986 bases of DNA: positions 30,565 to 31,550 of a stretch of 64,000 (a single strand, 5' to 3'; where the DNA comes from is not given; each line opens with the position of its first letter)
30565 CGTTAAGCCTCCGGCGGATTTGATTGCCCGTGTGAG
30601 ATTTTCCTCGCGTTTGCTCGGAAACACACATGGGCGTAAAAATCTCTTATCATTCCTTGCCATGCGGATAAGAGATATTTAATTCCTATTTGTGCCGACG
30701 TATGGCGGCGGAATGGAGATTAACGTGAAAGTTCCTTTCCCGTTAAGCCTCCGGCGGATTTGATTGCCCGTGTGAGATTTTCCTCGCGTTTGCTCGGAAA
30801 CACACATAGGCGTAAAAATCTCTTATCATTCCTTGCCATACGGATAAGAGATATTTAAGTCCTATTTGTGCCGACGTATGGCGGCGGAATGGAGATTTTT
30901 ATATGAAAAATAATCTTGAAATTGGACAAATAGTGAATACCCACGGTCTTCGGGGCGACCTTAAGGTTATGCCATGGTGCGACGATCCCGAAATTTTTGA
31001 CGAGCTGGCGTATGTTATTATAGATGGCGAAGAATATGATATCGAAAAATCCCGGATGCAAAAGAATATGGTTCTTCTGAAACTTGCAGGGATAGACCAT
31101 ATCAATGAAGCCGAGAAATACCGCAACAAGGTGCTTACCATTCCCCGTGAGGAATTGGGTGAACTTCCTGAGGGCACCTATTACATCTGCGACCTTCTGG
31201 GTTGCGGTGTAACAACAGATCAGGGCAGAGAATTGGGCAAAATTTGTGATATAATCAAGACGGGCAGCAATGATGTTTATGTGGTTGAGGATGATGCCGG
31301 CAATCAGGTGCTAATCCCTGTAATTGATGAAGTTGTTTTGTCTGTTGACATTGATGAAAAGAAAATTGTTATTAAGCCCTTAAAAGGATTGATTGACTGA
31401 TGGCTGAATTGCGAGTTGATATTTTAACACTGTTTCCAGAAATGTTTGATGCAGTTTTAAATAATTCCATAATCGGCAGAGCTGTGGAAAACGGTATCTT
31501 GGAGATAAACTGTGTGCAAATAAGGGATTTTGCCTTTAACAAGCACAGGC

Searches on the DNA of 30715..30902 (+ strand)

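Call 85: search_dna_similar(query=window:30715-30902:+, collection=plasmids, mode=distant, max_rows=10)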
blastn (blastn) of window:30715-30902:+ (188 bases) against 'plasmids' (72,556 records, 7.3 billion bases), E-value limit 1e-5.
No match.

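Call 86: search_dna_similar(query=window:30715-30902:+, collection=phages, mode=distant, max_rows=10)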
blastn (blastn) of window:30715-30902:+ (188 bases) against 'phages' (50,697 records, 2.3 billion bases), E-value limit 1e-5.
No match.

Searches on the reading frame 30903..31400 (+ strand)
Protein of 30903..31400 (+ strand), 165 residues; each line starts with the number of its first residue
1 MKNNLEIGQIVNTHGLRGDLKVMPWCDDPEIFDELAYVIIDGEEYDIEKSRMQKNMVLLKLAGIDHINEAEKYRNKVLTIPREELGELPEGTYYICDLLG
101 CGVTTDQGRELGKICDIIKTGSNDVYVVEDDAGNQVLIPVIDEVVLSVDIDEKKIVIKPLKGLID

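Call 30: find_encoding_contigs(protein=window:30903-31400:+, flank=1200, max_places=10)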
Protein window:30903-31400:+ (165 aa): 1 contig read that carries it; 1 place shown.
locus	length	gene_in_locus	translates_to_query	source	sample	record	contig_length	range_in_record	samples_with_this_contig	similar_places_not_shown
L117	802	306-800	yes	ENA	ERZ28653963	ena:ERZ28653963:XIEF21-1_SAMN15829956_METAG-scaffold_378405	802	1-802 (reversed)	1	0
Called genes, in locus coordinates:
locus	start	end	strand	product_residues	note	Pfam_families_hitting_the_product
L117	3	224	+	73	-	?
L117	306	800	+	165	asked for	PF01782:RimM, PF05239:PRC, PF24986:PRC_RimM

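Call 70: find_homologous_proteins(query=window:30903-31397:+, max_evalue=1e-30)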
Query window:30903-31397:+ (165 aa): 1953 proteins with E <= 1e-30 among 2123 candidates; the best 120 are listed.
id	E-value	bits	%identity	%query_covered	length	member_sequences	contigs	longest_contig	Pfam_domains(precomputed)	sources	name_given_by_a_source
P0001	5.2e-103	360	100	100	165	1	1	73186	PF01782.25,PF24986.2,PF05239.22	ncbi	-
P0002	1.0e-95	336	92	100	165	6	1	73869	PF01782.25,PF24986.2,PF05239.22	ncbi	-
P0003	7.7e-95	333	93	100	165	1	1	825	PF01782.25,PF24986.2,PF05239.22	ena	-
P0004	1.1e-94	333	92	100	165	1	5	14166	PF01782.25,PF24986.2,PF05239.22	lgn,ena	-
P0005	7.5e-94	330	92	100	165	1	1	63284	PF01782.25,PF24986.2,PF05239.22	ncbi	-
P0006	9.0e-94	330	90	100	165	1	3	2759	PF01782.25,PF24986.2,PF05239.22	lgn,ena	-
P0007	1.0e-93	330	92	100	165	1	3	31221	PF01782.25,PF24986.2,PF05239.22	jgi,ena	jgi:16S rRNA processing protein RimM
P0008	1.5e-93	329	92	100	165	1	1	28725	PF01782.25,PF24986.2,PF05239.22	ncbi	-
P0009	2.1e-93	329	91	100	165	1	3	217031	PF01782.25,PF24986.2,PF05239.22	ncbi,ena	-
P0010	3.4e-92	325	91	100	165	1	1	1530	PF01782.25,PF24986.2,PF05239.22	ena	-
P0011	1.7e-91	323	88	100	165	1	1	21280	PF01782.25,PF24986.2,PF05239.22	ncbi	-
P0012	5.3e-91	321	88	100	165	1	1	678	PF01782.25,PF24986.2,PF05239.22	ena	-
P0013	1.1e-87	310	87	100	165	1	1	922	PF01782.25,PF24986.2,PF05239.22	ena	-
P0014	2.1e-87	309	86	100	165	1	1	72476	PF01782.25,PF24986.2,PF05239.22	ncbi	-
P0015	6.0e-87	308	85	100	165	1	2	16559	PF01782.25,PF24986.2,PF05239.22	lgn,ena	-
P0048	2.0e-82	293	83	100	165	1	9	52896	PF01782.25,PF24986.2,PF05239.22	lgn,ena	-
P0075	3.2e-79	283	78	100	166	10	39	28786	PF01782.25,PF24986.2,PF05239.22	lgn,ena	-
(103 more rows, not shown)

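Call 71: find_encoding_contigs(protein=P0004, flank=700, max_places=10)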
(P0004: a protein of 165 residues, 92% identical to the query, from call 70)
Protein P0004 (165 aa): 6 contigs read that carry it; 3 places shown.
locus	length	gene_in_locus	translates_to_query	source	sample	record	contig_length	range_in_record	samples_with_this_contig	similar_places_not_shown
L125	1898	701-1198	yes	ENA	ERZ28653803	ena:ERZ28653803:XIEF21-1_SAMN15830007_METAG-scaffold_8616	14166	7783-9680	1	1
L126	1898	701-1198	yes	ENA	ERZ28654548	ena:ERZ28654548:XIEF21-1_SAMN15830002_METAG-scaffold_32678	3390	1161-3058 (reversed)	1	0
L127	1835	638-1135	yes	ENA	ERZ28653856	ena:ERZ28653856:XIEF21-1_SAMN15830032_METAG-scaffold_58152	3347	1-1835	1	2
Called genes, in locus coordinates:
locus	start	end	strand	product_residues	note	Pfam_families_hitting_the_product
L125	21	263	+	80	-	PF00886:Ribosomal_S16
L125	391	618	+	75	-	PF13083:KH_KhpA-B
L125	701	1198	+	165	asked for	PF01782:RimM, PF05239:PRC, PF24986:PRC_RimM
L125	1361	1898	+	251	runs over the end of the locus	PF01746:tRNA_m1G_MT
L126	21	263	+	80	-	PF00886:Ribosomal_S16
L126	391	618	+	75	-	PF13083:KH_KhpA-B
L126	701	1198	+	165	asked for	PF01782:RimM, PF05239:PRC, PF24986:PRC_RimM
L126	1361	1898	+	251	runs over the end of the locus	PF01746:tRNA_m1G_MT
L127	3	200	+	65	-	?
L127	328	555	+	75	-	PF13083:KH_KhpA-B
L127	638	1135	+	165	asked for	PF01782:RimM, PF05239:PRC, PF24986:PRC_RimM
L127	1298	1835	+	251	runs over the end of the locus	PF01746:tRNA_m1G_MT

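Call 72: find_encoding_contigs(protein=P0048, flank=700, max_places=10)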
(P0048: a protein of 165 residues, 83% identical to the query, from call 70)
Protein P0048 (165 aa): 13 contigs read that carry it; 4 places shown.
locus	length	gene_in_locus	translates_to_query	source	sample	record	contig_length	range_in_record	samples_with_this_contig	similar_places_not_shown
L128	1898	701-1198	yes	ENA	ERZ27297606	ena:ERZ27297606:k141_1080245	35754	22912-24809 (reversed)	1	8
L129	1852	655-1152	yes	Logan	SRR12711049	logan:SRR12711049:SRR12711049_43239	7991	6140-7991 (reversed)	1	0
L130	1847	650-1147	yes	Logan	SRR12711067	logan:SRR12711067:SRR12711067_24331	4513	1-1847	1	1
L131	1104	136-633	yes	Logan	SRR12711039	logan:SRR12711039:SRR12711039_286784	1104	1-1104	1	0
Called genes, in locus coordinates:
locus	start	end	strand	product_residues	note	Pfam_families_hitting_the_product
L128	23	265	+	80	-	PF00886:Ribosomal_S16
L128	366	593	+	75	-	PF13083:KH_KhpA-B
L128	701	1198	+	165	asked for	PF01782:RimM, PF05239:PRC, PF24986:PRC_RimM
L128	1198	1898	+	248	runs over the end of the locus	PF01746:tRNA_m1G_MT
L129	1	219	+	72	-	?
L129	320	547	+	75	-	PF13083:KH_KhpA-B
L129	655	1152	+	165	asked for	PF01782:RimM, PF05239:PRC, PF24986:PRC_RimM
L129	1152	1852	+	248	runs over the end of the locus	PF01746:tRNA_m1G_MT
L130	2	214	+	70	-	?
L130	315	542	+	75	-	PF13083:KH_KhpA-B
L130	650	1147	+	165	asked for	PF01782:RimM, PF05239:PRC, PF24986:PRC_RimM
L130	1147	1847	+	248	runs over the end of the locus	PF01746:tRNA_m1G_MT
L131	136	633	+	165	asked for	PF01782:RimM, PF05239:PRC, PF24986:PRC_RimM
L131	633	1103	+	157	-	?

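Call 73: find_encoding_contigs(protein=P0075, flank=700, max_places=10)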
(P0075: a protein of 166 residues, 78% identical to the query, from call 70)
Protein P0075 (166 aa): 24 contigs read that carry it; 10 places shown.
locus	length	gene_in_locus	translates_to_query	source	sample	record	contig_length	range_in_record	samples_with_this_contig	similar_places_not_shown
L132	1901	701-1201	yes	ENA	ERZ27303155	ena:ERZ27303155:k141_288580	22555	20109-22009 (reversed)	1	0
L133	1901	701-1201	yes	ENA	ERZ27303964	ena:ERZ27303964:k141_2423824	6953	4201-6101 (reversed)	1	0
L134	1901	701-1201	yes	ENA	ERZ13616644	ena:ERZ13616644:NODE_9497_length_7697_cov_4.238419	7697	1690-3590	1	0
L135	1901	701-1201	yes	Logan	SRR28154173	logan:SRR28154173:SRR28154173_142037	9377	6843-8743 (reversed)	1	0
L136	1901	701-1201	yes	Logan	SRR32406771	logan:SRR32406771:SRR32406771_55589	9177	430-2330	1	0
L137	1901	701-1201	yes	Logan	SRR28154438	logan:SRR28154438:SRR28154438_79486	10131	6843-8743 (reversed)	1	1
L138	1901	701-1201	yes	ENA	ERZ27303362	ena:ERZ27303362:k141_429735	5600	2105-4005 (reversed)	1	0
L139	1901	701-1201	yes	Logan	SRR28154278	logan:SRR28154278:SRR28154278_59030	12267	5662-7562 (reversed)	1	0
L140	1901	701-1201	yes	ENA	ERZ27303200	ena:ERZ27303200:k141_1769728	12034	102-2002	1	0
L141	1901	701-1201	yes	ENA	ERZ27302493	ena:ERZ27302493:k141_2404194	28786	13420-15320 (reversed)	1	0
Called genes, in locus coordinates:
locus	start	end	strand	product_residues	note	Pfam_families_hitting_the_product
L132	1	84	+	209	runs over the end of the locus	?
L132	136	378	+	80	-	PF00886:Ribosomal_S16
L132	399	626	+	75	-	PF13083:KH_KhpA-B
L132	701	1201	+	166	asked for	PF01782:RimM, PF05239:PRC, PF24986:PRC_RimM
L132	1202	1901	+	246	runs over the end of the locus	PF01746:tRNA_m1G_MT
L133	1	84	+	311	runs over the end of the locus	?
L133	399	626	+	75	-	PF13083:KH_KhpA-B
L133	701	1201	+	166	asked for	PF01782:RimM, PF05239:PRC, PF24986:PRC_RimM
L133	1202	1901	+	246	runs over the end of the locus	PF01746:tRNA_m1G_MT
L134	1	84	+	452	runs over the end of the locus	PF02881:SRP54_N, PF13401:AAA_22 (weak), PF00448:SRP54, PF01656:CbiA (weak), PF02978:SRP_SPB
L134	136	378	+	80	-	PF00886:Ribosomal_S16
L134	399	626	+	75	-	PF13083:KH_KhpA-B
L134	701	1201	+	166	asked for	PF01782:RimM, PF05239:PRC, PF24986:PRC_RimM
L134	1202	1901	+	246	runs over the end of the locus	PF01746:tRNA_m1G_MT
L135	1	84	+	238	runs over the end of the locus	?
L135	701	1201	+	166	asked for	PF01782:RimM, PF05239:PRC, PF24986:PRC_RimM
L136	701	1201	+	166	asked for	PF01782:RimM, PF05239:PRC, PF24986:PRC_RimM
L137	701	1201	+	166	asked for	PF01782:RimM, PF05239:PRC, PF24986:PRC_RimM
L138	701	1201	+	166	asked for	PF01782:RimM, PF05239:PRC, PF24986:PRC_RimM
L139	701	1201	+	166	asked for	PF01782:RimM, PF05239:PRC, PF24986:PRC_RimM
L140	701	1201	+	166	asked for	PF01782:RimM, PF05239:PRC, PF24986:PRC_RimM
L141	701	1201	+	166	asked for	PF01782:RimM, PF05239:PRC, PF24986:PRC_RimM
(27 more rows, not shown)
